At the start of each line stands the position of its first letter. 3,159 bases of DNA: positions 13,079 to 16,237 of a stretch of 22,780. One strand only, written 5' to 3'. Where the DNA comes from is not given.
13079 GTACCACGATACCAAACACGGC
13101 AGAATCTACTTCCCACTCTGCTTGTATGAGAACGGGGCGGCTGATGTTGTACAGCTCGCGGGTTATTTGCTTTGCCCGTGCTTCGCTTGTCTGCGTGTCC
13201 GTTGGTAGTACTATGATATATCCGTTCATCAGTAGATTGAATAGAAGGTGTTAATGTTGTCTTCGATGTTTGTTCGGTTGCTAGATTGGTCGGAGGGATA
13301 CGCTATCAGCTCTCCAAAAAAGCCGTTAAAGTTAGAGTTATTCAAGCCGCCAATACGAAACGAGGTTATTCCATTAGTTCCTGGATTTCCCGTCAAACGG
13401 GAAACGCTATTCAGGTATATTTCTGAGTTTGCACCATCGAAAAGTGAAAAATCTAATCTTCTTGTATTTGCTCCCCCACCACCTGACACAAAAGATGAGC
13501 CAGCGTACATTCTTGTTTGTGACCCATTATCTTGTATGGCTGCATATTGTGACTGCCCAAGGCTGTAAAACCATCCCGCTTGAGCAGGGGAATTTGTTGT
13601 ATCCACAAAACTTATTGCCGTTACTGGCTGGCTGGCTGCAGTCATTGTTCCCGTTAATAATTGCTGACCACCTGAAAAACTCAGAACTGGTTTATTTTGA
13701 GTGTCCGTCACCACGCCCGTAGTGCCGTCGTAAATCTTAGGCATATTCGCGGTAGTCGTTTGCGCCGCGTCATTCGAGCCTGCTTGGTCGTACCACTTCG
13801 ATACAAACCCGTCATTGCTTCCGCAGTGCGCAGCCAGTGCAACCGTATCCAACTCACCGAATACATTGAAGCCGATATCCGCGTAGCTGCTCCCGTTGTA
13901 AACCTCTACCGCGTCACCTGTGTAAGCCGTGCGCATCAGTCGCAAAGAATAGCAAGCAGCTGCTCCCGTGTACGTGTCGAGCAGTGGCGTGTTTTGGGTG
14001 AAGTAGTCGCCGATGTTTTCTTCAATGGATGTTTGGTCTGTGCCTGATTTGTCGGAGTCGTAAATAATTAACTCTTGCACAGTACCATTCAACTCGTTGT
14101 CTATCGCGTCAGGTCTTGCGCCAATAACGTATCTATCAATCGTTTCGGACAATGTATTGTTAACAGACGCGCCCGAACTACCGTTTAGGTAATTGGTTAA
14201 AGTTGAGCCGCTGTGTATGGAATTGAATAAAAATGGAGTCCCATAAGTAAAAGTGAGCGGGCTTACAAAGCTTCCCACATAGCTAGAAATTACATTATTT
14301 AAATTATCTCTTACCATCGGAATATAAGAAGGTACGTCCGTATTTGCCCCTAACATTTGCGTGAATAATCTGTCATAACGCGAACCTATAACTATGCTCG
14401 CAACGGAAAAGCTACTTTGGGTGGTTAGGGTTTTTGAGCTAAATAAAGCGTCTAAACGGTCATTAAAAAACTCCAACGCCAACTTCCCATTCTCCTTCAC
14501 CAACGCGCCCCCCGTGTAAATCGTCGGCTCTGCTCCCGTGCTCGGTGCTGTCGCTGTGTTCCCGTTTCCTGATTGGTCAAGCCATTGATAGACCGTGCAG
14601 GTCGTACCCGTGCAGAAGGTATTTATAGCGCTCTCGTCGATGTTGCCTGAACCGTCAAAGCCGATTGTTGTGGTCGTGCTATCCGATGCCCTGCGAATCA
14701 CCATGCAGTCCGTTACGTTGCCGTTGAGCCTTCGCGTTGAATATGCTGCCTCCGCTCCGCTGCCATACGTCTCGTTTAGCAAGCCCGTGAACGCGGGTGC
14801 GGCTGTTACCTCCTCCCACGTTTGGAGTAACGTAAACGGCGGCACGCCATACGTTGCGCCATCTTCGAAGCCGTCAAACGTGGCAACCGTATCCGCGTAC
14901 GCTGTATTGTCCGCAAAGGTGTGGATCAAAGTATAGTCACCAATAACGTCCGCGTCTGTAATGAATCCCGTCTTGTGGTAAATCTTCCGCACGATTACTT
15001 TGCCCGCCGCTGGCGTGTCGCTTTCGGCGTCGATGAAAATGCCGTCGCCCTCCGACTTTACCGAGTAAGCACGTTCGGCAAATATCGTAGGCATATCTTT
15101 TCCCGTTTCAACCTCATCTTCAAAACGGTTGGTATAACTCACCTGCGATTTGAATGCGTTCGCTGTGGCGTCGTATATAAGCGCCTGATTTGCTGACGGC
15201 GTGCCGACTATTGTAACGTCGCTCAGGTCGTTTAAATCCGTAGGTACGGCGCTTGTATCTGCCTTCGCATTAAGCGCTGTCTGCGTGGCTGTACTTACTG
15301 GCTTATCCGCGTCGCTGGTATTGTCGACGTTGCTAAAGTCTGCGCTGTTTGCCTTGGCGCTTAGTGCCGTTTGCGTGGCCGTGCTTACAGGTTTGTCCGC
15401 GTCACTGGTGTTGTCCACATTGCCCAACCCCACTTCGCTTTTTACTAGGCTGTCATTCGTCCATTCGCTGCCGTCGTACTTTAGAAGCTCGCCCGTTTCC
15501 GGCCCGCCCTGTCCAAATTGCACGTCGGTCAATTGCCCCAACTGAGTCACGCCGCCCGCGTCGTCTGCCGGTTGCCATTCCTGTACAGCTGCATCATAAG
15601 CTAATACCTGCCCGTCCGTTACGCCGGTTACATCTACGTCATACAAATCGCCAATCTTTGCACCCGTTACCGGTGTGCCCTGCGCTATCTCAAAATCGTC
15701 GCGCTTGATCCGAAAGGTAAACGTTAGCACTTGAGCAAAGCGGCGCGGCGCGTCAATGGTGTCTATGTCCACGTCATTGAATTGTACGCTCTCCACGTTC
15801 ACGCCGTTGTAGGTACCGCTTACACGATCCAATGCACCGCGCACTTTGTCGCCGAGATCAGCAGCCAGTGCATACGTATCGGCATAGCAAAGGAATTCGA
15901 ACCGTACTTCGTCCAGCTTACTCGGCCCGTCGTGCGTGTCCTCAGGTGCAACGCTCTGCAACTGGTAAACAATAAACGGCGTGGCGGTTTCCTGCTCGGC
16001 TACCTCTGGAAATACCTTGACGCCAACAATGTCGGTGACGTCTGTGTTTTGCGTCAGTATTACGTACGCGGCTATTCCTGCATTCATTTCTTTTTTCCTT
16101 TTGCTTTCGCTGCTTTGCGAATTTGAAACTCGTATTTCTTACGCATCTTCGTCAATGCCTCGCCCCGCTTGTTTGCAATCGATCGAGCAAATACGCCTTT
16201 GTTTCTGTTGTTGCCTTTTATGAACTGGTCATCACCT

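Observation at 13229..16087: Tail-terminator-like domain fused to an ~820-aa carbohydrate-binding fibre in the neck gene position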

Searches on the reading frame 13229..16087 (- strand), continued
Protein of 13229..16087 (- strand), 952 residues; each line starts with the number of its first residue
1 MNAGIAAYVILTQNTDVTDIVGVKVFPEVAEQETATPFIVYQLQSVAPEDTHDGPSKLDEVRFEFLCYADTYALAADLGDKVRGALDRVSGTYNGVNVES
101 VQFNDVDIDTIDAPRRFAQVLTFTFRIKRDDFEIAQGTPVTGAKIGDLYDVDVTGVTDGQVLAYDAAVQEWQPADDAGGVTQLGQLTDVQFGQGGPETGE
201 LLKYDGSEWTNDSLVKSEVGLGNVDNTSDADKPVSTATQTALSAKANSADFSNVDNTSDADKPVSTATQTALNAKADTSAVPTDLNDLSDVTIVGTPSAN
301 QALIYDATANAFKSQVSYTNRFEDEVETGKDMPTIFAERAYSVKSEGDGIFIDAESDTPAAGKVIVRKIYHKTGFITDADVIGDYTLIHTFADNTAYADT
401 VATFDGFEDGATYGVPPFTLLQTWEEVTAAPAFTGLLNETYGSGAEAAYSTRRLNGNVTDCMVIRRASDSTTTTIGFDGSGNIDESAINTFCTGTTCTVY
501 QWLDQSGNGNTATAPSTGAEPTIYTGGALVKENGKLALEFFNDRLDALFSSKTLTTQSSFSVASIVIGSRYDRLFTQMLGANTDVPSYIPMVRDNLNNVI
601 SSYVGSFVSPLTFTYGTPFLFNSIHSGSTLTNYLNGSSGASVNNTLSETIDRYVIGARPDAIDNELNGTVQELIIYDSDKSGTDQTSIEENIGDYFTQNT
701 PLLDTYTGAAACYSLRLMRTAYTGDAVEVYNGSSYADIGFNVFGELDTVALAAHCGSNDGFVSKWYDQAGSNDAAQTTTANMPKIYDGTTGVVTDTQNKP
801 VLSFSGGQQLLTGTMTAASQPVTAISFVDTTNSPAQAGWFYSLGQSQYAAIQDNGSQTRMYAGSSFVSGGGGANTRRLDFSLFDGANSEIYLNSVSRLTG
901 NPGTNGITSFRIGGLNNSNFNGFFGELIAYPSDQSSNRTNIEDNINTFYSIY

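Call 72: find_encoding_contigs(protein=P0008, flank=10000, max_places=1)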
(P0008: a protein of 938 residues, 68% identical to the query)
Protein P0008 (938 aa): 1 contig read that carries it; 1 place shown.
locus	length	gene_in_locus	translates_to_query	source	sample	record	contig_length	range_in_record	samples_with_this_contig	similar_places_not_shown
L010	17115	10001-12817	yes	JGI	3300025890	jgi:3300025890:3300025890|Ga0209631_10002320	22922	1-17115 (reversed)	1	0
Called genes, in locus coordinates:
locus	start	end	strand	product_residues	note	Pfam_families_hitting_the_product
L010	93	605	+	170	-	-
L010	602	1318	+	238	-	PF13730:HTH_36, PF21984:DnaD_N (faint)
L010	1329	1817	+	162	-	-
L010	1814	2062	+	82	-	-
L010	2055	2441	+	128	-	-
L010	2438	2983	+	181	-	-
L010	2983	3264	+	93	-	PF01844:HNH (weak)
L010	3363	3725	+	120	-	PF23931:Terminase_6 (weak), PF05119:Terminase_4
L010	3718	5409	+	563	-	PF03354:TerL_ATPase, PF03237:Terminase_6N (weak), PF20441:TerL_nuclease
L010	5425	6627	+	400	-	PF04860:Phage_portal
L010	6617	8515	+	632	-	PF04586:Peptidase_S78, PF05065:Phage_capsid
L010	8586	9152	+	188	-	PF05135:Phage_connect_1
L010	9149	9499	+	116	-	PF05521:Phage_HCP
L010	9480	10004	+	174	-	-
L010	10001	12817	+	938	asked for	PF11367:Tail_completion_gp17, PF09206:ArabFuran-catal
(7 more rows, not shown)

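Call 73: find_encoding_contigs(protein=P0004, flank=10000, max_places=1)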
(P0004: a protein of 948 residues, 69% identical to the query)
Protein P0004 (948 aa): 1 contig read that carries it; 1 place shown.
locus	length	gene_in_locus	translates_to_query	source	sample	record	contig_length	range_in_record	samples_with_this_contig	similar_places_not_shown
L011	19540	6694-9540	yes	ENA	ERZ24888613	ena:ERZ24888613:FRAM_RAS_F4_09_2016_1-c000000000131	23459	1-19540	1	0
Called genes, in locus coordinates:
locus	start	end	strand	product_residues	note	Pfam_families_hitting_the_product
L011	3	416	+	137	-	?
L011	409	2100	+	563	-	PF03354:TerL_ATPase, PF03237:Terminase_6N (weak), PF20441:TerL_nuclease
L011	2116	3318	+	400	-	PF04860:Phage_portal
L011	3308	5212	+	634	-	PF04586:Peptidase_S78, PF05065:Phage_capsid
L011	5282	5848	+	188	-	PF05135:Phage_connect_1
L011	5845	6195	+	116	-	PF05521:Phage_HCP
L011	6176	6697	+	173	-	-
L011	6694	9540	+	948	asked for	PF11367:Tail_completion_gp17, PF09206:ArabFuran-catal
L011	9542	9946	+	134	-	-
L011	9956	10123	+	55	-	-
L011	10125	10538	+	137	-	PF06199:Phage_tail_2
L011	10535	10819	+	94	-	-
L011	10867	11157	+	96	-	PF09550:Phage_TAC_6 (weak)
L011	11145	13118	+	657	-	PF20155:TMP_3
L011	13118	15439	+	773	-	-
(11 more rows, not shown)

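Call 74: find_encoding_contigs(protein=P0017, flank=10000, max_places=1)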
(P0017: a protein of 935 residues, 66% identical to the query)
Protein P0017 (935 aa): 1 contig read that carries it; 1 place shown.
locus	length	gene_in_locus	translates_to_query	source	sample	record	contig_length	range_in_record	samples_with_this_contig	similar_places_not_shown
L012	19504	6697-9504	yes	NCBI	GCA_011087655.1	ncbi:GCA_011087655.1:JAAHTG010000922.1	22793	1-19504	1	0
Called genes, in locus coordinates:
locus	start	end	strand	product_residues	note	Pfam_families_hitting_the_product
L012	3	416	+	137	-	?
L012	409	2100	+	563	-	PF03354:TerL_ATPase, PF03237:Terminase_6N (weak), PF20441:TerL_nuclease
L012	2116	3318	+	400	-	PF04860:Phage_portal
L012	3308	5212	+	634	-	PF04586:Peptidase_S78, PF05065:Phage_capsid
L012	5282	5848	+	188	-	PF05135:Phage_connect_1 (weak)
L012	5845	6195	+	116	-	PF05521:Phage_HCP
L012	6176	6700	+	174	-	-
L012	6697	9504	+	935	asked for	PF11367:Tail_completion_gp17, PF09206:ArabFuran-catal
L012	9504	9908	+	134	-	-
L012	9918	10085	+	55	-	-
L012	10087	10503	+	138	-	PF06199:Phage_tail_2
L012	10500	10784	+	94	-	-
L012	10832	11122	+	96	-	PF09550:Phage_TAC_6 (weak)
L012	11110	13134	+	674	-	PF06791:TMP_2 (weak)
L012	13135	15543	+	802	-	-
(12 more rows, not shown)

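Call 76: find_encoding_contigs(protein=P0037, flank=10000, max_places=1)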
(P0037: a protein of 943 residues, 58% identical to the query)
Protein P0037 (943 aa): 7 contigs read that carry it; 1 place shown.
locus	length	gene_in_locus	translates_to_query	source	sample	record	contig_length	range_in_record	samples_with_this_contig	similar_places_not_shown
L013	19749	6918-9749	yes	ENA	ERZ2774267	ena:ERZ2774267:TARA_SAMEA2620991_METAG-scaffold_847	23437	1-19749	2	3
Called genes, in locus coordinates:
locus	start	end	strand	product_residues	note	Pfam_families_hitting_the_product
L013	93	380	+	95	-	-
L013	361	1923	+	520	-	PF03354:TerL_ATPase, PF20441:TerL_nuclease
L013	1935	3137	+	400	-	PF04860:Phage_portal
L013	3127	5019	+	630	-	PF04586:Peptidase_S78, PF05065:Phage_capsid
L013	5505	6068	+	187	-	PF05135:Phage_connect_1 (weak), PF24163:HCP (weak)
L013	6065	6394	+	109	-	PF05521:Phage_HCP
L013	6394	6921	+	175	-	-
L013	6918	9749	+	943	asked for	PF11367:Tail_completion_gp17, PF09206:ArabFuran-catal (weak)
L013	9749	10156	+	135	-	-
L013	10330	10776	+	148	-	PF06199:Phage_tail_2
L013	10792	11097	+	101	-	-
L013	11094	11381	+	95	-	-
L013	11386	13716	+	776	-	PF20155:TMP_3 (faint), PF10145:PhageMin_Tail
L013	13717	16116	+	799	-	-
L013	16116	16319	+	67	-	-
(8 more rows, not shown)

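Call 77: find_encoding_contigs(protein=P0082, flank=10000, max_places=1)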
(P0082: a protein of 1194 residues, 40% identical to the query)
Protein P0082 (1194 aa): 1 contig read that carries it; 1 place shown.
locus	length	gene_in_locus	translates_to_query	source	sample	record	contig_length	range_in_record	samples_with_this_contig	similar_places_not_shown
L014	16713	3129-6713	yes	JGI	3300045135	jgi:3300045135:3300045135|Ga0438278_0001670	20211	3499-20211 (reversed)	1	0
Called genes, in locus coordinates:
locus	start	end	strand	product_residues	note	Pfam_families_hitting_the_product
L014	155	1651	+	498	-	PF05065:Phage_capsid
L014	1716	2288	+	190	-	PF05135:Phage_connect_1, PF24163:HCP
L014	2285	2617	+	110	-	PF05521:Phage_HCP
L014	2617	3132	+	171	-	-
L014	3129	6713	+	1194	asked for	PF11367:Tail_completion_gp17, PF09206:ArabFuran-catal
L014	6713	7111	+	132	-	-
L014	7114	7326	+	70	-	-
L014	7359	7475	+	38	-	-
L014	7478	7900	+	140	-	PF06199:Phage_tail_2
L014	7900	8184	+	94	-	-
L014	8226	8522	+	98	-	PF09550:Phage_TAC_6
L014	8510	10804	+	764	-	PF10145:PhageMin_Tail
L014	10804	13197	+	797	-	-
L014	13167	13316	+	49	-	-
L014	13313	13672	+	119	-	PF08291:Peptidase_M15_3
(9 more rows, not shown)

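Call 87: find_related_loci(query=A2, collection=viral_contigs, flank=4000)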
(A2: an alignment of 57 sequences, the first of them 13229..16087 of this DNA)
Query A2 (952 aa) in viral_contigs; peptide patterns used: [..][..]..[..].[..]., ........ (x = any residue, [..] = any of these).
395 stretches matched a pattern; 378 encode a relative of the query (tblastn E <= 1e-3); the best 80 are kept; 80 distinct loci.
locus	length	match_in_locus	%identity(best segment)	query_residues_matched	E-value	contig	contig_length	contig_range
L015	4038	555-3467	70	1-952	0e+0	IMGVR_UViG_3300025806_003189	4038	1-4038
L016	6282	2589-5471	68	1-952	0e+0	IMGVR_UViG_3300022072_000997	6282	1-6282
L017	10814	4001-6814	68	1-952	0e+0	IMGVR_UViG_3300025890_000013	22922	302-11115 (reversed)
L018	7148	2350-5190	67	1-951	0e+0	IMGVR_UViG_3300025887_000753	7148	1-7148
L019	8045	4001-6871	67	1-952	0e+0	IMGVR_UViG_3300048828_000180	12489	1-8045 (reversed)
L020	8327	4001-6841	68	1-952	0e+0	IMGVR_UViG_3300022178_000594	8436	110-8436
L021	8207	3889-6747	66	1-952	0e+0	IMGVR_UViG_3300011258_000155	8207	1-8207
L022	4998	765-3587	65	1-952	0e+0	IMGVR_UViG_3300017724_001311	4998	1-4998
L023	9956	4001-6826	66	1-952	0e+0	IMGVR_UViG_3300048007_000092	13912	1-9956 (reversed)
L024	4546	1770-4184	73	1-806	0e+0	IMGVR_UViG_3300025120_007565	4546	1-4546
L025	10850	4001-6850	65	1-952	0e+0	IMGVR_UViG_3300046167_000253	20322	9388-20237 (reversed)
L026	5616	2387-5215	65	1-952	0e+0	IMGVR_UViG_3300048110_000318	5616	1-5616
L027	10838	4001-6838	63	1-951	0e+0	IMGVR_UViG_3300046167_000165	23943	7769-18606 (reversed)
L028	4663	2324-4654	74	1-950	0e+0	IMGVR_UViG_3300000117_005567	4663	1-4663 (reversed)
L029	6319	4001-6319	73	1-950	0e+0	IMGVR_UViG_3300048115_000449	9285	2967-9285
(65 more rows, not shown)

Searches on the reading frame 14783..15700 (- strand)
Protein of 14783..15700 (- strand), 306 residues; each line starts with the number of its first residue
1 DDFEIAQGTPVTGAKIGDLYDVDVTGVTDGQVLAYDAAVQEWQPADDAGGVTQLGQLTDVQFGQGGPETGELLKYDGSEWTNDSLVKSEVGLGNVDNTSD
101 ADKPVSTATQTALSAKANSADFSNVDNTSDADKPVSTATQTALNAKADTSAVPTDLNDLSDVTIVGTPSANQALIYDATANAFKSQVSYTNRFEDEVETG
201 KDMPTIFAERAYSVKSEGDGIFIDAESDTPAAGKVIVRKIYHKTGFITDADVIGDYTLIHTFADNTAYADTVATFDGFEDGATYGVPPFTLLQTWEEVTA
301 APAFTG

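Call 15: search_protein_families(library=pfam, proteins=[window:14783-15700:-], max_evalue=5)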
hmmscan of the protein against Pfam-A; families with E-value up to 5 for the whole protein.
window:14783-15700:- (306 aa): 0 families
